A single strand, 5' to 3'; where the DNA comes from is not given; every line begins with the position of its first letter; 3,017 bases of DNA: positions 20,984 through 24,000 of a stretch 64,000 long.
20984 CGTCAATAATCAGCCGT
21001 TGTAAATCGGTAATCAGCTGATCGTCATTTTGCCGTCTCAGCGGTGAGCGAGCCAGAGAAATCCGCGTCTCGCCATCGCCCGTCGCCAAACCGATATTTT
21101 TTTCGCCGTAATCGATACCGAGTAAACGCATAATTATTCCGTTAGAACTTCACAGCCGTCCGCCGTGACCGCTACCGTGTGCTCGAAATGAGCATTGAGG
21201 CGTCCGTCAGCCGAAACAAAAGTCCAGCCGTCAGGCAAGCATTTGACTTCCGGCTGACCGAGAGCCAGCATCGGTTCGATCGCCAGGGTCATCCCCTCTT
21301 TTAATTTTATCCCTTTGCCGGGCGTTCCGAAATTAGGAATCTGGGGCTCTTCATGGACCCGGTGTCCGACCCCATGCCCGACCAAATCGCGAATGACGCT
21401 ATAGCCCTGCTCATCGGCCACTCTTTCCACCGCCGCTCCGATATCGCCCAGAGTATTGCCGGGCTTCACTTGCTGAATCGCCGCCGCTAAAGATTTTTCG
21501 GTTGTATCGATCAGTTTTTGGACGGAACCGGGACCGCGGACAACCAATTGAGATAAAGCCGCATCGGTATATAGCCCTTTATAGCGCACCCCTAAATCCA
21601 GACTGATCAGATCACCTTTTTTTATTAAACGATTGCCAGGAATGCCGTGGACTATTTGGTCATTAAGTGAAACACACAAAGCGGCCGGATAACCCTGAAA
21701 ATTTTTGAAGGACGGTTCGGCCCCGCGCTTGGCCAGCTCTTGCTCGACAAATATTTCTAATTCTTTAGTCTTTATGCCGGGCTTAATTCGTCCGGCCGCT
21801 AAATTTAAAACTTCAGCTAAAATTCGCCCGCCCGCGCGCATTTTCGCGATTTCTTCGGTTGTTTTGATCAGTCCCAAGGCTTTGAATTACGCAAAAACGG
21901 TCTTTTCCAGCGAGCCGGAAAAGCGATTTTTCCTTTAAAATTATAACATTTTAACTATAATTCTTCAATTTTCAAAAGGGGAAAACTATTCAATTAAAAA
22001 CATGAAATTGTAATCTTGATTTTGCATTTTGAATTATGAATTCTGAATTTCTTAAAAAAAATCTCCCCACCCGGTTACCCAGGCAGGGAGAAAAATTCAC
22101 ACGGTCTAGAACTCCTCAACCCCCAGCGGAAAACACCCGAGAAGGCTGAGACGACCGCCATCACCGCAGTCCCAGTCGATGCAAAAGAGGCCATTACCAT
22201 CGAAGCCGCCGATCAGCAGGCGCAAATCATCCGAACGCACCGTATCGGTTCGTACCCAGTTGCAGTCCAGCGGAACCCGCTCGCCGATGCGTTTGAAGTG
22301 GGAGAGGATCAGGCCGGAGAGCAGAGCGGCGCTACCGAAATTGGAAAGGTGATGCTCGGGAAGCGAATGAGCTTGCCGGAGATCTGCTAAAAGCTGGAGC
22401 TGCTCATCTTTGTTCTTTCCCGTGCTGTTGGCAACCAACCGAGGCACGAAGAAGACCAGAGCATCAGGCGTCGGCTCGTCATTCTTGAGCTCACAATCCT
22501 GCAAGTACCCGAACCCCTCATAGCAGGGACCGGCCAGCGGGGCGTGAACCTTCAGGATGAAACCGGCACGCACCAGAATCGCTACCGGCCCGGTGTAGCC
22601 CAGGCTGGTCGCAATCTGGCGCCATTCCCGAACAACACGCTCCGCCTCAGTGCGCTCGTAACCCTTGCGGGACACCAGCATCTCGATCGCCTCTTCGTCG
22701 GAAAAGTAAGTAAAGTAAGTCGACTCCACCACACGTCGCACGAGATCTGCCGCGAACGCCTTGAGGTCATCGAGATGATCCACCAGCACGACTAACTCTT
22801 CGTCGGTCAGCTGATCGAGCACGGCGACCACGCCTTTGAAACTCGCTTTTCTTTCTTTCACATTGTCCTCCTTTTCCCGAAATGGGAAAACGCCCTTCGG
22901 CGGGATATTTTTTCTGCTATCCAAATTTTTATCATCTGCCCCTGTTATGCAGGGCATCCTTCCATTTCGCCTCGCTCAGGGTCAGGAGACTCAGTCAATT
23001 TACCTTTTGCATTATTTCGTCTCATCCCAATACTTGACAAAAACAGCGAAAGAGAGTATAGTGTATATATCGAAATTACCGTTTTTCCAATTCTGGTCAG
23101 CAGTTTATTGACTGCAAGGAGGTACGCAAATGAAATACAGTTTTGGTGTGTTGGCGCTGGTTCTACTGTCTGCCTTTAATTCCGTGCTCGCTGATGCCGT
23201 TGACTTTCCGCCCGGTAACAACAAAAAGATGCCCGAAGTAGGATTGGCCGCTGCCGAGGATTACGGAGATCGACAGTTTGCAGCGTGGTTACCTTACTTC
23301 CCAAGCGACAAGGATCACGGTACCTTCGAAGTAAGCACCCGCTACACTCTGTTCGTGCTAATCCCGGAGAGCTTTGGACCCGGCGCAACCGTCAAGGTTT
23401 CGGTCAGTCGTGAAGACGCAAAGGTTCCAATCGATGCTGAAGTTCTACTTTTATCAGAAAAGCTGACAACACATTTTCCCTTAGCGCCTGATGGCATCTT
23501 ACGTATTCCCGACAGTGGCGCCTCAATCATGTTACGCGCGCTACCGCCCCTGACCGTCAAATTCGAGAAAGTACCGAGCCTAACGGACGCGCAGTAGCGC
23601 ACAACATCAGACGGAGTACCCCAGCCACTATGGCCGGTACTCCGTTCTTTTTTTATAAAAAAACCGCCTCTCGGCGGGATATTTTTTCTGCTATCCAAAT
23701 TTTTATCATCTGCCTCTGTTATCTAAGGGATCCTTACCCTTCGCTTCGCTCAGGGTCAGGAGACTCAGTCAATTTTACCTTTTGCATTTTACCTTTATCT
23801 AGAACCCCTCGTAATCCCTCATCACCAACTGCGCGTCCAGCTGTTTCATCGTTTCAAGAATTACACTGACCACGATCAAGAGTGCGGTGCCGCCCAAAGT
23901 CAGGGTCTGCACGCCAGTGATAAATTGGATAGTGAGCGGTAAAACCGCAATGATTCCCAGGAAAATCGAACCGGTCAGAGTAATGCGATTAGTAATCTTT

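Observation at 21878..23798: GC-rich two-gene insertion between secY and map, bracketed by ~115-bp direct repeats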

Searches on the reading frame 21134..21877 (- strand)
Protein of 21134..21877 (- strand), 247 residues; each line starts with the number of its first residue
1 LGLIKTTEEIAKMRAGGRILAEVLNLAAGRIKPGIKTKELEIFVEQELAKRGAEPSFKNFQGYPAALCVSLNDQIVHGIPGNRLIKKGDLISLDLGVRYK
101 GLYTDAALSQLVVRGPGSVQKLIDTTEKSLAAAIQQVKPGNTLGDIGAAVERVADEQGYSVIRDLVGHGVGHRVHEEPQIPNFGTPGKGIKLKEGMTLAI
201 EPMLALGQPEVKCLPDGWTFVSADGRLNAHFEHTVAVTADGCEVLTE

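Call 8: search_protein_families(library=pfam, proteins=[window:21134-21877:-], max_evalue=1)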
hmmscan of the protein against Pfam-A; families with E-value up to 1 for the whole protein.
window:21134-21877:- (247 aa): 1 family
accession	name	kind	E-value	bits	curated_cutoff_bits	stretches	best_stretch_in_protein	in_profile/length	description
PF00557.29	Peptidase_M24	-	2.7e-48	164.9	23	1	12-239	2-208/208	Metallopeptidase family M24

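Call 34: find_encoding_contigs(protein=window:21134-21877:-, flank=10000, max_places=8)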
Protein window:21134-21877:- (247 aa): 1 contig read that carries it; 1 place shown.
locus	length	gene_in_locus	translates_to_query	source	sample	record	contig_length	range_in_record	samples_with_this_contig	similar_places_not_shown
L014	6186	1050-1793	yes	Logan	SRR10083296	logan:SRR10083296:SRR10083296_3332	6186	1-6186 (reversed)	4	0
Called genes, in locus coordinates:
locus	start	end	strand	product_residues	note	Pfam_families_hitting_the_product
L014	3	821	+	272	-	?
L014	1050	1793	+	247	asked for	PF00557:Peptidase_M24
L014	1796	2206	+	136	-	PF03652:RuvX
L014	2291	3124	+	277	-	PF13641:Glyco_tranf_2_3, PF00535:Glycos_transf_2, PF10111:Glyco_tranf_2_2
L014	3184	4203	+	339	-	PF01087:GalP_UDP_transf, PF01230:HIT (faint), PF16268:DUF4921, PF02744:GalP_UDP_tr_C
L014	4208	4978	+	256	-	PF00121:TIM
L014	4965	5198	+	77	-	PF07866:DUF1653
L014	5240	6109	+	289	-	PF01116:F_bP_aldolase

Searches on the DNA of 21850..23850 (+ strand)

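Call 76: search_rna_families(source=window, start=21850, end=23850, threshold=evalue, max_evalue=10)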
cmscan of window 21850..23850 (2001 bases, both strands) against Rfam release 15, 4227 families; matches with E-value up to 10: 9.
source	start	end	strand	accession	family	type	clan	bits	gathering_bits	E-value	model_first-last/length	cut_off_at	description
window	22880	22967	-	RF04245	MIR169_7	Gene; miRNA;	CL00098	19.6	44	2.5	1-85/85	no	MIR169_7 microRNA precursor family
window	22056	22108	-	RF02399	NsiR1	Gene; sRNA;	-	18.3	39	1.6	1-60/60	no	Nitrogen stress-induced RNA 1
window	21982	22106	-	RF02453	ncr952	Gene; sRNA;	-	17.4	100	0.65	1-143/143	no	Bacillus sRNA ncr952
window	22057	22189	-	RF02501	Atu_C7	Gene; sRNA;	-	17.1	45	0.35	1-157/157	no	Rhizobiales sRNA Atu_C7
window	23669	23714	-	RF01122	sR39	Gene; snRNA; snoRNA; CD-box;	-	13.8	50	2.2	1-56/56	no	Small nucleolar RNA sR39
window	22054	22151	-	RF02837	anti-hemB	Gene; sRNA;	-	13.5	49.5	7.4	1-81/81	no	Burkholderia RNA 7 (anti-hemB)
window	22892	22940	-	RF01122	sR39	Gene; snRNA; snoRNA; CD-box;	-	12.8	50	4.1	1-56/56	no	Small nucleolar RNA sR39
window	22032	22094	-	RF02575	DM_SisR1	Gene;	-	12.6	62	8.9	1-389/389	no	Drosophila melanogaster stable intronic sequence RNA 1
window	22055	22095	-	RF01390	isrG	Gene; sRNA;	-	11.8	100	2.5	1-279/279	no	isrG Hfq binding RNA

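Call 79: search_dna_similar(query=window:21878-23798:+, collection=phages, mode=distant, max_rows=5)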
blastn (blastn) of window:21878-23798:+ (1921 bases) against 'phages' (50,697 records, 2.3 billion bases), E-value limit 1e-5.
No match.

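Call 80: search_dna_similar(query=window:21878-23798:+, collection=plasmids, mode=distant, max_rows=5)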
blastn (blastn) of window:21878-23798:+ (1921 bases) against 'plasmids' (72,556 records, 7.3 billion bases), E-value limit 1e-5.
No match.
